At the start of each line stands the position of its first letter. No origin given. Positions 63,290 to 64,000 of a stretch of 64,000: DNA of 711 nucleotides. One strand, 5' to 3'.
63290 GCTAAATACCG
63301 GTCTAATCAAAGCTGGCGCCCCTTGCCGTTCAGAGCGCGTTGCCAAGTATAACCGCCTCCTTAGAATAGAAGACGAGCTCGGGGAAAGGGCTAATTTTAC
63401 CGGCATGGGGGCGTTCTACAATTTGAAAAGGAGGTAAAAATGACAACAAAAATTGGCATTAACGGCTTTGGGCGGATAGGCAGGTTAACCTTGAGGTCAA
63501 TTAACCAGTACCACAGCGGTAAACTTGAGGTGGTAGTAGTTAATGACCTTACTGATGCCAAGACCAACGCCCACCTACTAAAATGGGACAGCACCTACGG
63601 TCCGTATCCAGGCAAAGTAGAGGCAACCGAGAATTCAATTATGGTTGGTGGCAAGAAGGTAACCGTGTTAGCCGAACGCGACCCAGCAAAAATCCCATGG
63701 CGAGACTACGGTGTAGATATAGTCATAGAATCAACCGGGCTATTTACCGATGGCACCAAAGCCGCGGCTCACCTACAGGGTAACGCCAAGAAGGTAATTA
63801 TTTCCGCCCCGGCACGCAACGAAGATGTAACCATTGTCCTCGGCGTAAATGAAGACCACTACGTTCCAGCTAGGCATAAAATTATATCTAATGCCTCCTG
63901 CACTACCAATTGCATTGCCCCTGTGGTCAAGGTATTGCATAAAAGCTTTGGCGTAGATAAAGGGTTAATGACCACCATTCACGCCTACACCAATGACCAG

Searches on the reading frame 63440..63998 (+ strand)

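Call 48: search_protein_families(library=pfam, proteins=[window:63440-63998:+], max_evalue=0.001)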
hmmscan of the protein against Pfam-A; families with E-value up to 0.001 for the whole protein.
window:63440-63998:+ (186 aa): 2 families
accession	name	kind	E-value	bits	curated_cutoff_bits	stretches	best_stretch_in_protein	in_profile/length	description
PF00044.30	Gp_dh_N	-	1.6e-38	131.4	31.7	1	4-104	2-100/101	Glyceraldehyde 3-phosphate dehydrogenase, NAD binding domain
PF02800.25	Gp_dh_C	-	1.7e-08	34.7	24.4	1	159-186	1-28/158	Glyceraldehyde 3-phosphate dehydrogenase, C-terminal domain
